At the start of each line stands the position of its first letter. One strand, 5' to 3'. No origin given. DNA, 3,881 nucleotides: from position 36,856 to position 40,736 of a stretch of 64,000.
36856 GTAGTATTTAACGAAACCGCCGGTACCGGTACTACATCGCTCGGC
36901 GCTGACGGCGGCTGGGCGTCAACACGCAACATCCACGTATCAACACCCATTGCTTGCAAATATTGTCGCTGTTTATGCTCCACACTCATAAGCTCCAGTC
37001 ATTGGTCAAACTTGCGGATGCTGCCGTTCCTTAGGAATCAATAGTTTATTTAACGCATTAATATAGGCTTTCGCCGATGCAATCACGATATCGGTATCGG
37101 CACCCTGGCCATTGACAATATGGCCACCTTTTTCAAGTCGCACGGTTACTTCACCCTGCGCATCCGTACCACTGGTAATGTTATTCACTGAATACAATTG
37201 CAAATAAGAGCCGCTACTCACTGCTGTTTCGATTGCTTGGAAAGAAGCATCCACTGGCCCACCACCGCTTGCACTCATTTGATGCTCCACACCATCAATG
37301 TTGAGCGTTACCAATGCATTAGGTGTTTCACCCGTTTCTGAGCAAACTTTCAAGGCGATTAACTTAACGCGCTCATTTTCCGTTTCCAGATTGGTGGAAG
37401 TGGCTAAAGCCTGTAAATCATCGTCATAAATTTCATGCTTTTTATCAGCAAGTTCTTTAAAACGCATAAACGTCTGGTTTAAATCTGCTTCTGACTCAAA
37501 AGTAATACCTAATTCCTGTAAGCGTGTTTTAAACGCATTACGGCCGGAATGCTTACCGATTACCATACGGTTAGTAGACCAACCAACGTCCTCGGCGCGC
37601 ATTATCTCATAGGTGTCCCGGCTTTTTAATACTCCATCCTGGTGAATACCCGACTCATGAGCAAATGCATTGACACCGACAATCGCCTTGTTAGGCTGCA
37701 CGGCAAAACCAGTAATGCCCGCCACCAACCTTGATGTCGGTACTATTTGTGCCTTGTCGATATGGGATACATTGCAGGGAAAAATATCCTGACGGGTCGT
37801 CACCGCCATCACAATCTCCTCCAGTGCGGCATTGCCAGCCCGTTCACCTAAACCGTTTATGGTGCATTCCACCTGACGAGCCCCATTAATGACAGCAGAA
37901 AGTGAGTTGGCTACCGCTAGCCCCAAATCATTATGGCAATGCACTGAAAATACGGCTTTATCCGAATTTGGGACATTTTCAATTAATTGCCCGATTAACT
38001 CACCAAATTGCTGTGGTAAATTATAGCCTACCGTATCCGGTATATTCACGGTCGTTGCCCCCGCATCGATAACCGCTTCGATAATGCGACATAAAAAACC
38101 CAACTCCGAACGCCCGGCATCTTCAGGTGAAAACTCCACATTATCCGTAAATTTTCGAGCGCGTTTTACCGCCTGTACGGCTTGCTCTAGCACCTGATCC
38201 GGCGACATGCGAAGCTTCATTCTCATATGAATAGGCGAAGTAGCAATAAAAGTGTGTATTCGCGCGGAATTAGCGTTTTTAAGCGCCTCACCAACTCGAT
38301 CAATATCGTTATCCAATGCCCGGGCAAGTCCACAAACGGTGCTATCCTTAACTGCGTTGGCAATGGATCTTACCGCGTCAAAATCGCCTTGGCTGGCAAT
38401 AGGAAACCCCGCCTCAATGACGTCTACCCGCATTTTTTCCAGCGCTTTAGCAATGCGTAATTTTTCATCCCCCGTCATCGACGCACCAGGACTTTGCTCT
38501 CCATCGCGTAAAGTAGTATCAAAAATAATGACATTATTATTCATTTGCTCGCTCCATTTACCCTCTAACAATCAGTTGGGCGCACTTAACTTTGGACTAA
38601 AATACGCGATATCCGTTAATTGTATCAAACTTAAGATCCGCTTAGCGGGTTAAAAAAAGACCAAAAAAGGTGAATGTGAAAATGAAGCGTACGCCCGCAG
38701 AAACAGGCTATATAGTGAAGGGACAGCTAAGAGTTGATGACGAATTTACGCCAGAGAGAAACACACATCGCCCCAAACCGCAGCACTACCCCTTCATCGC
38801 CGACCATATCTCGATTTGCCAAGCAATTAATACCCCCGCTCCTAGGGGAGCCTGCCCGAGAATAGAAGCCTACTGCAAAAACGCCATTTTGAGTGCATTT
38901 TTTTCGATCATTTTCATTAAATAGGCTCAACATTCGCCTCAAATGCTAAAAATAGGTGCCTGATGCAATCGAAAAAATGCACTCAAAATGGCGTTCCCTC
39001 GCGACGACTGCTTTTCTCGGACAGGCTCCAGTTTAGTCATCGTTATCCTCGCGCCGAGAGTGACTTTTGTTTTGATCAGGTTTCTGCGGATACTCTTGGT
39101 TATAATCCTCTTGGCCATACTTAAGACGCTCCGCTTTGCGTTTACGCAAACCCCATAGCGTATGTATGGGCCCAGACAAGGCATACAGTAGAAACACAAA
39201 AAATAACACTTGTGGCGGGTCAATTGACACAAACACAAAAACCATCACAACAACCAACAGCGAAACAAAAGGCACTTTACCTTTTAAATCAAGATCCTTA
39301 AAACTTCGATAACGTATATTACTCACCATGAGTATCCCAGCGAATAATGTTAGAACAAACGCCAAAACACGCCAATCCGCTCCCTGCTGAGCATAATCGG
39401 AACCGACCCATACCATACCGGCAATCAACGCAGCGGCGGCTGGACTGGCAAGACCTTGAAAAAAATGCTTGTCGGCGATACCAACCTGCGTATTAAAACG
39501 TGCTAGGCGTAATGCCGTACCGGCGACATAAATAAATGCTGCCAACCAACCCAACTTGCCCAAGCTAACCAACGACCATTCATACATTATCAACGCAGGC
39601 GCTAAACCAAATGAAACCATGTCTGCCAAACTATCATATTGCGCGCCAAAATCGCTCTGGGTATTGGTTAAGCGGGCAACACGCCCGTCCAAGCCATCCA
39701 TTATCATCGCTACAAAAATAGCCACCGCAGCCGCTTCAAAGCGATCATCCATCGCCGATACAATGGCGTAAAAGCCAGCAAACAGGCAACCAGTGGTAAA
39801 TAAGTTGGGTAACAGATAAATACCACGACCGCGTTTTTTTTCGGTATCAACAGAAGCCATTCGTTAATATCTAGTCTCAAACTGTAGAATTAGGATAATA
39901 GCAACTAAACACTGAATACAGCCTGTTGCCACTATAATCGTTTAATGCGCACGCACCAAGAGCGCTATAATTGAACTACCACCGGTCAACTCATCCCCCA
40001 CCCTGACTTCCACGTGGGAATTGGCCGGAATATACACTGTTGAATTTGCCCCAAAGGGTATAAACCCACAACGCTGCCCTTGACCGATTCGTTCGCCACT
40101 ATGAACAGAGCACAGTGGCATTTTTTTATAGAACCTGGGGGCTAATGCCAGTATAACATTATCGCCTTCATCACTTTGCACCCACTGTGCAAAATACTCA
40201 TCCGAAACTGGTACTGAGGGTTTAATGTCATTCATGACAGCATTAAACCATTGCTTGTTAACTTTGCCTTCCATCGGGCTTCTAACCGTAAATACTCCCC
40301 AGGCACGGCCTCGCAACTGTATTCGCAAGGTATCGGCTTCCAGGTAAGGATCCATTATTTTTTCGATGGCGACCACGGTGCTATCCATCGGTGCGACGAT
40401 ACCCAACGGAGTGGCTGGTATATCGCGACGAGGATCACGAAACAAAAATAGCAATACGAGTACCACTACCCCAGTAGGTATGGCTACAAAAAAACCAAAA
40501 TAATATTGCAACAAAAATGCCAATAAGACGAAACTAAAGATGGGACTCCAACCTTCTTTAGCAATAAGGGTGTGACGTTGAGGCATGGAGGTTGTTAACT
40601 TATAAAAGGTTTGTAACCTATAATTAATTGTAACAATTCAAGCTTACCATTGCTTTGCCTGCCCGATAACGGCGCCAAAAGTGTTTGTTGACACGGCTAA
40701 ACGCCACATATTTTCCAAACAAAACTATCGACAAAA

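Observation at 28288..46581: Family-2 ~185-bp palindromic MITE-like element inserted exactly at gene 3' ends and supplying a stop codon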

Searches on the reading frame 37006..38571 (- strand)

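Call 13: search_protein_families(library=ncbifam, proteins=[window:37006-38571:-])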
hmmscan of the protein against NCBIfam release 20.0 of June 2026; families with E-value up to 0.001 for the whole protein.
window:37006-38571:- (521 aa): 27 families (the best 25 are shown)
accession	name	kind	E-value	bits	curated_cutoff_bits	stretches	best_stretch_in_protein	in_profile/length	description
NF002087.0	PRK00915.1-4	equivalog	9.6e-270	895.4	729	1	9-520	2-512/516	2-isopropylmalate synthase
NF002086.0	PRK00915.1-3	equivalog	6.4e-231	767.3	532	1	9-518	2-509/516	2-isopropylmalate synthase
TIGR00973.1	leuA_bact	equivalog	8e-217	720.6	598.7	1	14-508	2-494/494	2-isopropylmalate synthase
NF002088.0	PRK00915.1-5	equivalog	9.1e-195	648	697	1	13-514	3-502/514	2-isopropylmalate synthase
NF002084.0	PRK00915.1-1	equivalog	2e-192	640.4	748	1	10-511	1-500/523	2-isopropylmalate synthase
NF002085.0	PRK00915.1-2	subfamily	3.3e-150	501.2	517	1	7-512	7-501/504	2-isopropylmalate synthase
TIGR02090.1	LEU1_arch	subfamily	2.3e-121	405.3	484.75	1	14-389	1-362/363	isopropylmalate/citramalate/homocitrate synthases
NF041069.1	IPMS_Sufob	equivalog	1.4e-115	386.6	600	1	15-391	2-366/371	isopropylmalate synthase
TIGR02660.1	nifV_homocitr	equivalog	1.4e-87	294.4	462.9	1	14-389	2-364/365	homocitrate synthase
TIGR02146.1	LysS_fung_arch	equivalog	3.5e-81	273.1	413.55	1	16-366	1-337/344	homocitrate synthase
NF042434.1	IPMS_Lepto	equivalog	1.1e-73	248.4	500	1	11-377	3-372/374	2-isopropylmalate synthase LeuA2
NF002991.1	PRK03739.1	subfamily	7.5e-58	196.5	455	1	5-509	17-550/550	2-isopropylmalate synthase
TIGR00977.1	citramal_synth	equivalog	4.4e-57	193.6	450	1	14-509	2-515/526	citramalate synthase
NF042433.1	CitmalDyn_Leptosp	equivalog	1.3e-52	179.1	950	1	10-453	4-443/514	(R)-citramalate synthase CimA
TIGR00970.1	leuA_yeast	equivalog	1.2e-46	159.4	697.4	2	15-333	28-361/564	2-isopropylmalate synthase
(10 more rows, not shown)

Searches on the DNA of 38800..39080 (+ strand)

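Call 78: search_rna_families(source=window, start=38800, end=39080, threshold=evalue, max_evalue=1)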
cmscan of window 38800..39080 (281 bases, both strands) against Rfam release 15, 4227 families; matches with E-value up to 1: 0.
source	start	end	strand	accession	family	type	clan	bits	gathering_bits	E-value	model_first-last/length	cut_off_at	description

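Call 96: search_dna_similar(query=window:38847-39029:+, collection=phages, mode=distant, max_evalue=0.01, max_rows=5)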
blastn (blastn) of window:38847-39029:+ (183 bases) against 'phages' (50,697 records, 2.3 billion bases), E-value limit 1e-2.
No match.

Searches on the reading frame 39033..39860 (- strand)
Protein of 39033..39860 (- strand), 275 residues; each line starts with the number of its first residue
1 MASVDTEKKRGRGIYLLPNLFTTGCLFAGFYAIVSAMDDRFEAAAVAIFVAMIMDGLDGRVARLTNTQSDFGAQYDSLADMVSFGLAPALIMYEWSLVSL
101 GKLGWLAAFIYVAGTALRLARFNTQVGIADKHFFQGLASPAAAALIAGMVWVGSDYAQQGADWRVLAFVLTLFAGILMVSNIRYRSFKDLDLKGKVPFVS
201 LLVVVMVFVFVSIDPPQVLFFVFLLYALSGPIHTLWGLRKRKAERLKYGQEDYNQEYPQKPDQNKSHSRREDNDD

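Call 13: search_protein_families(library=ncbifam, proteins=[window:39033-39860:-])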
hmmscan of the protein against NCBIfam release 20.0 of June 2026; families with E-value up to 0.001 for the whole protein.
window:39033-39860:- (275 aa): 13 families
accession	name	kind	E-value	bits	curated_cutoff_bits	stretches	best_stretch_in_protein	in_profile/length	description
TIGR00473.1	pssA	equivalog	2.2e-36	125.3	107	1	25-184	4-152/153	CDP-diacylglycerol--serine O-phosphatidyltransferase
NF038087.1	arch_ser_synth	exception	5.7e-34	117.6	240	1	18-227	7-214/216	archaetidylserine synthase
TIGR04217.1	archae_ser_T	exception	3.8e-30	105.3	200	1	16-229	8-214/221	archaetidylserine synthase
NF038086.1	anchor_synt_A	exception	4.1e-15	56.2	200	1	26-231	18-218/222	protein sorting system archaetidylserine synthase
NF040950.1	archin_ph_syn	equivalog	2.7e-10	40.4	180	1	16-114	24-119/191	archaetidylinositol phosphate synthase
NF045884.1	PhCholSynAgro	equivalog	3.2e-09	37.1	350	1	20-210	15-202/235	phosphatidylcholine synthase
NF052561.1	PIPSynBT1523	equivalog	4.1e-07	29.9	350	1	44-93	63-112/232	hypothetical protein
NF045883.1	PIPSynth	equivalog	2.1e-06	27.6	170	1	18-91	25-100/197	phosphatidylinositol phosphate synthase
NF045885.1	PhCholSynBorr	equivalog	5.9e-06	26.3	400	1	20-227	14-220/234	phosphatidylcholine synthase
NF045887.1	PhCholSynPs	equivalog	7.3e-06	25.7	300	1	22-221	19-213/235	phosphatidylcholine synthase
NF041135.1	IPPtranDIPPsyn_Thcocales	equivalog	5.2e-05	22.4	580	1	17-98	251-331/419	bifunctional L-myo-inositol-1-phosphate cytidylyltransferase/CDP-L-myo-inositol myo-inositolphosphotransferase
NF045886.1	PhCholSynLeg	equivalog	0.00032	20.3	440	1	20-139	21-141/250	phosphatidylcholine synthase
TIGR00560.1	pgsA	equivalog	0.00034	21.2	109.1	1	43-92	35-83/183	CDP-diacylglycerol--glycerol-3-phosphate 3-phosphatidyltransferase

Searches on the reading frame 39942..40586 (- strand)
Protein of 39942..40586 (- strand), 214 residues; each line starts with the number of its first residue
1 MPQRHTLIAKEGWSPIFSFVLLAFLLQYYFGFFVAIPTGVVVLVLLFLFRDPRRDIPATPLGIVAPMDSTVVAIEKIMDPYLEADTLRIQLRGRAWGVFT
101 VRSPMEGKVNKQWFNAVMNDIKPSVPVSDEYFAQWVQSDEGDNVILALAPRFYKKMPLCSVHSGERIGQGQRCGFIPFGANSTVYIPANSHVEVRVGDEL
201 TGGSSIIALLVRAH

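Call 13: search_protein_families(library=ncbifam, proteins=[window:39942-40586:-])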
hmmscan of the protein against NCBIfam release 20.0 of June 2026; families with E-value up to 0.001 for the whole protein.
window:39942-40586:- (214 aa): 11 families
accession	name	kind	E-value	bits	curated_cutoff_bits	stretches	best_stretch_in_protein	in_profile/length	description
NF003680.0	PRK05305.1-5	equivalog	3.6e-40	137.6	262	1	4-210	6-214/217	phosphatidylserine decarboxylase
NF003678.0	PRK05305.1-2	equivalog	5.1e-28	97.9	225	1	3-209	3-216/218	phosphatidylserine decarboxylase family protein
TIGR00164.2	AS_decarb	equivalog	2.1e-23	82.7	230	1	7-209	1-210/215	archaetidylserine decarboxylase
NF003685.0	PRK05305.2-5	equivalog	4.7e-21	75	183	1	8-210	2-193/198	phosphatidylserine decarboxylase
NF003677.0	PRK05305.1-1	equivalog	1.7e-19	70.1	315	1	8-210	14-220/232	phosphatidylserine decarboxylase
NF003682.0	PRK05305.2-2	equivalog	6.4e-19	68.2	284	1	19-208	20-210/212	phosphatidylserine decarboxylase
NF003684.0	PRK05305.2-4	equivalog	1.4e-17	64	317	1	17-210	14-214/228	phosphatidylserine decarboxylase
NF003679.0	PRK05305.1-3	equivalog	4.3e-17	62.4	252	1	33-209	50-232/234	phosphatidylserine decarboxylase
NF003683.0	PRK05305.2-3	equivalog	3.4e-16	59.2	244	1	20-208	19-201/204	phosphatidylserine decarboxylase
NF003681.0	PRK05305.2-1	equivalog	3.5e-15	56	377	1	7-210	10-218/231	phosphatidylserine decarboxylase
NF038088.1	anchor_synt_D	exception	2e-14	53.5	240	1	22-208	11-193/194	protein sorting system archaetidylserine decarboxylase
